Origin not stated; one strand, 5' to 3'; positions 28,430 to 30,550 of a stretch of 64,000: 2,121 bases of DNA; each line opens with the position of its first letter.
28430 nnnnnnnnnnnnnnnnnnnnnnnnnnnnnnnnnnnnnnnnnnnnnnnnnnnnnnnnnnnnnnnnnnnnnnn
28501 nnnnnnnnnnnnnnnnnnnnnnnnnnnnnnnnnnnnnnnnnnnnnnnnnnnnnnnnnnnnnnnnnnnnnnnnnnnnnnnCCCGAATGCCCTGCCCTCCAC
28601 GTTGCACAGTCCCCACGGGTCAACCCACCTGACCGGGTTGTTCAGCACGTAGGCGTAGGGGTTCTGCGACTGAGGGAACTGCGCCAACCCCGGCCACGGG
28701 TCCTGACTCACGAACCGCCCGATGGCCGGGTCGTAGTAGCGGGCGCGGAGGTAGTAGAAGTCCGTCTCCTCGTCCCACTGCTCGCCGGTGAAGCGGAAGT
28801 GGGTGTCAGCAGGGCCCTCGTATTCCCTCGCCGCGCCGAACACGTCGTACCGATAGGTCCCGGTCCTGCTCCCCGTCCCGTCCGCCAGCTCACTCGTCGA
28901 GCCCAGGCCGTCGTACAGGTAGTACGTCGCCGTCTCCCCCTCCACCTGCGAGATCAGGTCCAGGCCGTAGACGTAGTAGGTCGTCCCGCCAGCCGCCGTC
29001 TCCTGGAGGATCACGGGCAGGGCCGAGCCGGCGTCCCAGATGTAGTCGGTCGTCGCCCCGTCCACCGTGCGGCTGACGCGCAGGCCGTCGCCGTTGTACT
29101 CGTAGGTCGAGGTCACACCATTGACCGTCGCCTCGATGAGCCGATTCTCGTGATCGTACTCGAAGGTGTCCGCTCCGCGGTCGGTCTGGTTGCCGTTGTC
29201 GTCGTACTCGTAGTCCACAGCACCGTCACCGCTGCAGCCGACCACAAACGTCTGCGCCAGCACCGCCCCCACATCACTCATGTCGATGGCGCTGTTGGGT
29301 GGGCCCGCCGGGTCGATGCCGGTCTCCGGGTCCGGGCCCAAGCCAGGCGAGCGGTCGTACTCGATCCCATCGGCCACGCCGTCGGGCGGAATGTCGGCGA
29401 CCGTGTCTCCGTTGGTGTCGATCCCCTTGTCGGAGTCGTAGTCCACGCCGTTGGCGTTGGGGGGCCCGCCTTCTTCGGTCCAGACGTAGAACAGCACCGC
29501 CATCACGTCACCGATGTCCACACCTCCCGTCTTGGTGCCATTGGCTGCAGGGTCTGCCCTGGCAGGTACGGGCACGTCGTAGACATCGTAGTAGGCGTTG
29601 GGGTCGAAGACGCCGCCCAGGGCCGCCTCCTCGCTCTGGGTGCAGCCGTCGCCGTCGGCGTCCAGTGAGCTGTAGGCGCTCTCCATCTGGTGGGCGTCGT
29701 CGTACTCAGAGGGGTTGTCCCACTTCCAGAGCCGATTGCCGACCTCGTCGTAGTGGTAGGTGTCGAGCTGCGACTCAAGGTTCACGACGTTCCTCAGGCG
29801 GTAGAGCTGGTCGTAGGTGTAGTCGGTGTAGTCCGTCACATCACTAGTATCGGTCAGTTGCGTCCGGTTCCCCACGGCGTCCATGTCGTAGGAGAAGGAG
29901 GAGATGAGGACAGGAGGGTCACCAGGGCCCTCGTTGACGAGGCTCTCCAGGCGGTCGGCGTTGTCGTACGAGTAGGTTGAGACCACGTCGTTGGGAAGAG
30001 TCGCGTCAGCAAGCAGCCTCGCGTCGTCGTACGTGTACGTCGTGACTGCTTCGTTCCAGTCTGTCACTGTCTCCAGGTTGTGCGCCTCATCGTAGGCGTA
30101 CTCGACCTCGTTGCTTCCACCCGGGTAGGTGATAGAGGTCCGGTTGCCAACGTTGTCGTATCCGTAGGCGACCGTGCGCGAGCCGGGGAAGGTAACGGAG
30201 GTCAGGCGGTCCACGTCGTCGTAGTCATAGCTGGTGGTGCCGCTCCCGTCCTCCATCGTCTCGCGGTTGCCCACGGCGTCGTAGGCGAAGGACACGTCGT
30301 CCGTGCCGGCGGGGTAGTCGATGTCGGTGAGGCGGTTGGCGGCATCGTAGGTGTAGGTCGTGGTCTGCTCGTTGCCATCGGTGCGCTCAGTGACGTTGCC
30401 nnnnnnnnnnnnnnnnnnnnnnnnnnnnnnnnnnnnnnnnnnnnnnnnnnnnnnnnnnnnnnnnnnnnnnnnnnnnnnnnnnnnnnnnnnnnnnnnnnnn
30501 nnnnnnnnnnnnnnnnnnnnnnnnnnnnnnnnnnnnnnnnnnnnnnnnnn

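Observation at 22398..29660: A ~120-aa dockerin-like double Ca-loop module shared by a beta-helix protein, a PD40 protein, and, embedded internally, the RHS toxin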

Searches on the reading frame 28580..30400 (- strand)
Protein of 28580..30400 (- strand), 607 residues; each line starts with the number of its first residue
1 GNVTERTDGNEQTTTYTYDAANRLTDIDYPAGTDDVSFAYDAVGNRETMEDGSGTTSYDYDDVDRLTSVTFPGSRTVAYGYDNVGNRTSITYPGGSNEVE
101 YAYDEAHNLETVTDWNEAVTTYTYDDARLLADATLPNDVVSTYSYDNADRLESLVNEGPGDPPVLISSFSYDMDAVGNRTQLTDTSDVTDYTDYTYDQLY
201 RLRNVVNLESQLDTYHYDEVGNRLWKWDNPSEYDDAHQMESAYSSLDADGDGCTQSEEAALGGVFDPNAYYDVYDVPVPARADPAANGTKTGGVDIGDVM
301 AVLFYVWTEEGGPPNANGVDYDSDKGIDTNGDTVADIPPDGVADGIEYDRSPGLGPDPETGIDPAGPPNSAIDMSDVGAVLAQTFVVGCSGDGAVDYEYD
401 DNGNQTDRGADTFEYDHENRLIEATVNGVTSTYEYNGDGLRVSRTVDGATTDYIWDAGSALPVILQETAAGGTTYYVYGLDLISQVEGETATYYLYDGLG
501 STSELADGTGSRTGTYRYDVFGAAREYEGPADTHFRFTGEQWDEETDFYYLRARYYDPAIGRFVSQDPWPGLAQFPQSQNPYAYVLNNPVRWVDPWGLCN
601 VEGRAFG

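Call 69: search_solved_structures(query=window:28580-30400:-, max_evalue=0.00001, show_alignments=2)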
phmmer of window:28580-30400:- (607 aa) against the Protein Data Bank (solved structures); distinct sequences matched with E-value up to 0.00001: 23.
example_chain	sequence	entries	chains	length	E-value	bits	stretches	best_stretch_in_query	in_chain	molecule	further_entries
8h8a_A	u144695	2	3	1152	3.3e-40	141.8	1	394-597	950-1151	Putative Rhs-family protein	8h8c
8h8b_A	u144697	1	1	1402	3.7e-40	141.6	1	394-603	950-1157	Putative Rhs-family protein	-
9pt5_A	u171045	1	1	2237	1.1e-32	116.9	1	394-599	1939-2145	Teneurin-like protein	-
9ifo_A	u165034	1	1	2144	8.5e-32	114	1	394-598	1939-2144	Teneurin-Like Protein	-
8qjd_A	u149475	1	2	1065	1.8e-25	93.1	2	47-172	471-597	Salmonella bongori Rhs core domain (residues 360-1420)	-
8qjb_A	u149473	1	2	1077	2.1e-25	92.9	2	424-598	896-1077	T6SS-associated Rhs core domain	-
8qjc_A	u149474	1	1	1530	4e-25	92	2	424-598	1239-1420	T6SS-associated Rhs core and toxin domain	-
8qja_A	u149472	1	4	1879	7.5e-25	91.1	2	428-598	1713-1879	Putative type VI secretion system YD repeat-containing Rhs element Vgr protein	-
8uy4_A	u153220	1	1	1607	1e-22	84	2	490-601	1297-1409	Tse15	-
8uxt_A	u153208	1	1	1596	1.7e-21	80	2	11-215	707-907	Tse15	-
7q97_A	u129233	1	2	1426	7.3e-21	77.9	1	407-598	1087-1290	Rhs family protein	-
8cp6_B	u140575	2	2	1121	2e-19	73.2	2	492-598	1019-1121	Toxin protein Tse5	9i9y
7pq5_L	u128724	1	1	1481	2.3e-18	69.6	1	1-75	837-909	Tre23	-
8fjp_A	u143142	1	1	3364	6.5e-11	45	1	475-598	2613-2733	salivary gland surface protein 1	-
9on3_A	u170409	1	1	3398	5e-08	35.5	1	506-597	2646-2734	SGS4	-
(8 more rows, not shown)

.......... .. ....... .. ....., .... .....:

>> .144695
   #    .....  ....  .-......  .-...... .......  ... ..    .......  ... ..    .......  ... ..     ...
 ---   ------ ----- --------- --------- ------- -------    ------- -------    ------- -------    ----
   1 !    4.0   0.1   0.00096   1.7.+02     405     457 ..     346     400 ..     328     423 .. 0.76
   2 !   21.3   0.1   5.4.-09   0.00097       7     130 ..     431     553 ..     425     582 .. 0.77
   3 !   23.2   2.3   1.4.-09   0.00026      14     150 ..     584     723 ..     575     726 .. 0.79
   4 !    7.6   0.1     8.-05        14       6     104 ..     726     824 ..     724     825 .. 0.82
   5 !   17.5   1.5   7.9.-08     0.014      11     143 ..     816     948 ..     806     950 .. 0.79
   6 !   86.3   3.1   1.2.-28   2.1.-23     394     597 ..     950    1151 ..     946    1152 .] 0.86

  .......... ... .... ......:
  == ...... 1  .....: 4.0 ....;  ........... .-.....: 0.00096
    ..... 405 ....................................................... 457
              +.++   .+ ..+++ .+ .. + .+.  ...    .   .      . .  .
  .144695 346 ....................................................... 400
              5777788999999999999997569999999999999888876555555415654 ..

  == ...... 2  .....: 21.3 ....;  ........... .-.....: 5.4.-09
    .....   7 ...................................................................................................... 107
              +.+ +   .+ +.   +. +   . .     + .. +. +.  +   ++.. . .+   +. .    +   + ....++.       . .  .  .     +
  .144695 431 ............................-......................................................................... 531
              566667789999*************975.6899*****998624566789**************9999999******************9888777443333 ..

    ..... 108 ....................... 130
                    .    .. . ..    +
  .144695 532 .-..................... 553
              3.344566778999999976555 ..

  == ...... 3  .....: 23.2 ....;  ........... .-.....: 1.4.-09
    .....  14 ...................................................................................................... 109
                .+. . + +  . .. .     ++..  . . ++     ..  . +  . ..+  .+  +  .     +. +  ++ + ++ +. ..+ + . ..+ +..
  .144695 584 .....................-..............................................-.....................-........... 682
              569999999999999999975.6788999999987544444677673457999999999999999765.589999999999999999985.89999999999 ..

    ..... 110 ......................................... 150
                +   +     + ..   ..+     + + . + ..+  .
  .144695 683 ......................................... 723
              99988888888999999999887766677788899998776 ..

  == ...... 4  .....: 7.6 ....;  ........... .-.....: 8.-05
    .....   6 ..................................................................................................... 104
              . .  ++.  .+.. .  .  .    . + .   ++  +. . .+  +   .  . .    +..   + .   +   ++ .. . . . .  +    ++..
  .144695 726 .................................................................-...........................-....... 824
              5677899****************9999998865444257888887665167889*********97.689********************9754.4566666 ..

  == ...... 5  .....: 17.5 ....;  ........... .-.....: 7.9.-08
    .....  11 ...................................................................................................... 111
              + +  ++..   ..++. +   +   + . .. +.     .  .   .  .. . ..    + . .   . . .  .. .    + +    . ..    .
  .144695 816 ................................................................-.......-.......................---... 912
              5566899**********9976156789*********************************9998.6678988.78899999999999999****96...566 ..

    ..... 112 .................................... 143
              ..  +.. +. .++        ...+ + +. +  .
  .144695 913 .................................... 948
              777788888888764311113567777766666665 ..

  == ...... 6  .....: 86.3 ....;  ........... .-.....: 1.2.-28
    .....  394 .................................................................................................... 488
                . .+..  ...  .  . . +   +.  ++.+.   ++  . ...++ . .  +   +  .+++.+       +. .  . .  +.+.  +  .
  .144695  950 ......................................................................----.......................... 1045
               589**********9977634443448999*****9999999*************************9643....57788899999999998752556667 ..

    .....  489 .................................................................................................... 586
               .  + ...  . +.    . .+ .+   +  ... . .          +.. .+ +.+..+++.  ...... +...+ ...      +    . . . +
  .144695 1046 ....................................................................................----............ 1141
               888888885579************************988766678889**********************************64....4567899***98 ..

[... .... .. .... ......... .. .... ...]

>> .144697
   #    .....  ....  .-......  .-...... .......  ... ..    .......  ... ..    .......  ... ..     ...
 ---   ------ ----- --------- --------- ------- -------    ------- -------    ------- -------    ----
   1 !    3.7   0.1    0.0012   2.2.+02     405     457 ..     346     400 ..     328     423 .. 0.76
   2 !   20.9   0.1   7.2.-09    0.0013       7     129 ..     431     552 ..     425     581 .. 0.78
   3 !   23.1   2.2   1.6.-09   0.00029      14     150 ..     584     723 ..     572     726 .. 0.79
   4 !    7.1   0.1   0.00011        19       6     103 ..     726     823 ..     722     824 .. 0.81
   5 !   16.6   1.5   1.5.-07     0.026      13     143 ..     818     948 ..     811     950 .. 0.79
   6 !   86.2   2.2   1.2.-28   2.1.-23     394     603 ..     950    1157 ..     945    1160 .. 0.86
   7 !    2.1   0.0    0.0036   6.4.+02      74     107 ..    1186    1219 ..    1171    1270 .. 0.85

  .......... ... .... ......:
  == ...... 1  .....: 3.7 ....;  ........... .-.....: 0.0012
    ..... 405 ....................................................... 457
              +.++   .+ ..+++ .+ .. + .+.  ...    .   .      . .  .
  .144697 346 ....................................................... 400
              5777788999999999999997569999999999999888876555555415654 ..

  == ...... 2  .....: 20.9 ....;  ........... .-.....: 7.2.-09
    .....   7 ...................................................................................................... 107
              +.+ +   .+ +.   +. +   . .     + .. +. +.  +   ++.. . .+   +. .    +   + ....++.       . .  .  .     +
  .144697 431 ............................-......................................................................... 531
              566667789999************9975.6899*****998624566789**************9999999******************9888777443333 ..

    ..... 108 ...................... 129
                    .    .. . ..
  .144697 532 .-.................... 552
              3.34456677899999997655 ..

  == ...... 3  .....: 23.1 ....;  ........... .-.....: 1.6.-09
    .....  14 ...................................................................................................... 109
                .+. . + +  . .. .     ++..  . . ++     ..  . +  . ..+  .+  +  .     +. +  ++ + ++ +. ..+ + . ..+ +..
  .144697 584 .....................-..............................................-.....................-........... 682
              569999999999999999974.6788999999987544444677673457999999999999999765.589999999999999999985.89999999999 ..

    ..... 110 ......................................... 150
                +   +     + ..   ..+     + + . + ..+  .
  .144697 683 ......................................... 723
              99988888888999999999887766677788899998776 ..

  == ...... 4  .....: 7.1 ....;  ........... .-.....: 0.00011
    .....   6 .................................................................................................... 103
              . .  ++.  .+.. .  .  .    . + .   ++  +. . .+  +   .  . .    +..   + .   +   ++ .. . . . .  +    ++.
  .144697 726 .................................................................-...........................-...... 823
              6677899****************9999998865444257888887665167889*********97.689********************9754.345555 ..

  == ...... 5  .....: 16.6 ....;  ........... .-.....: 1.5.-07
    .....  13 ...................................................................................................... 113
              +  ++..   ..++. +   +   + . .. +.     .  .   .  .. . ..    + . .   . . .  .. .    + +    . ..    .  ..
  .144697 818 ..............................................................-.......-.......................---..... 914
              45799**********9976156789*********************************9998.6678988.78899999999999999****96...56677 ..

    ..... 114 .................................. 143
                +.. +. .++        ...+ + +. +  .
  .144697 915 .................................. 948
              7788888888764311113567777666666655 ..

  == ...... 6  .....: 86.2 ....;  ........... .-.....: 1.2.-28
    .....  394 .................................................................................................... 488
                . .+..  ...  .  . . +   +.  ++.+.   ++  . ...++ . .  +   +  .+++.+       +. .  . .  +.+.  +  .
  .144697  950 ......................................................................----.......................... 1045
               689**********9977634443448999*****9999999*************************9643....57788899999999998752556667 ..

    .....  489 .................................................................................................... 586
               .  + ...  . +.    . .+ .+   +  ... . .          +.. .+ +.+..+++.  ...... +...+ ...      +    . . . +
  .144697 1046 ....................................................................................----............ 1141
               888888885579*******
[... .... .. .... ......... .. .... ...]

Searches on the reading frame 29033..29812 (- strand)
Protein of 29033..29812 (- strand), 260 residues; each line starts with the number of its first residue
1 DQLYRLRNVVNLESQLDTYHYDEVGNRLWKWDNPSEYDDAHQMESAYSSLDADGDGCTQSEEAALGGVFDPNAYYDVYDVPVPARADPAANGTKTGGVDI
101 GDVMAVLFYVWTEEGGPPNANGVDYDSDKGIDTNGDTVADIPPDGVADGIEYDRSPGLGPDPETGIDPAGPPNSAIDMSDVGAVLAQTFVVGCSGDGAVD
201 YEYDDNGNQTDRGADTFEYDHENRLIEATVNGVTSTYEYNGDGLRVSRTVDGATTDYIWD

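Call 58: find_homologous_proteins(query=window:29033-29812:-, max_evalue=0.001)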
Query seq(260 aa) (260 aa): 85 proteins with E <= 0.001 among 2227 candidates.
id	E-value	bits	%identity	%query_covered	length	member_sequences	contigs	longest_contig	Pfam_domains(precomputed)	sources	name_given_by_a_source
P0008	9.5e-53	198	68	56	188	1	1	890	-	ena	-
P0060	1.1e-42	165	59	54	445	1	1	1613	-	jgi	jgi:hypothetical protein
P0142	3.4e-41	160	54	57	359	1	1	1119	PF01436.28,PF25021.2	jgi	jgi:hypothetical protein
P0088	8.5e-41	158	63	54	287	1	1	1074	PF07705.18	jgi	-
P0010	5.9e-40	156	59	55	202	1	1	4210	-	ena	-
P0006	5.2e-39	153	57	55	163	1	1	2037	-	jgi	jgi:hypothetical protein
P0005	1.0e-38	152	58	56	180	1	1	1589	-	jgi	jgi:hypothetical protein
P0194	2.0e-38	151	53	57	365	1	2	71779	-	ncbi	-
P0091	9.4e-38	148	58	53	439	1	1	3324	PF13715.13,PF02369.23,PF17802.8,PF13620.13,PF17210.10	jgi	jgi:hypothetical protein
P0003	1.5e-36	145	57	54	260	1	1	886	-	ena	-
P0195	2.3e-35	141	57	56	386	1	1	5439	PF18884.6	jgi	jgi:hypothetical protein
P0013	6.6e-34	136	55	54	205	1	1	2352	-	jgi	jgi:hypothetical protein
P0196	9.7e-33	132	53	54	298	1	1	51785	-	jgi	jgi:hypothetical protein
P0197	2.8e-30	124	57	53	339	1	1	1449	-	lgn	-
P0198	1.6e-29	122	54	54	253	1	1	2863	PF25023.2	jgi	jgi:RHS repeat-associated protein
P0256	2.0e-7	49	59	16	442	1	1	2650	PF00404.25,PF05593.20,PF25023.2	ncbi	-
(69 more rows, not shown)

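Call 81: find_encoding_contigs(protein=P0256, flank=3000, max_places=2)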
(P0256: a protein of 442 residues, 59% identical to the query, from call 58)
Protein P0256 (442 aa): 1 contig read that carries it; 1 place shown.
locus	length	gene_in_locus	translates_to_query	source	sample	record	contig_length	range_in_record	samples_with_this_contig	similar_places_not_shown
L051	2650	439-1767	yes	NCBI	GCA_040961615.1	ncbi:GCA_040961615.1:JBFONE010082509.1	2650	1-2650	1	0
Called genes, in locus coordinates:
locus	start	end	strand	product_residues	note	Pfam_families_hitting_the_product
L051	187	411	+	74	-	-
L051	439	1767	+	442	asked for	PF05593:RHS_repeat (faint), PF00404:Dockerin_1, PF25023:TEN_YD-shell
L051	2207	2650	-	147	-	?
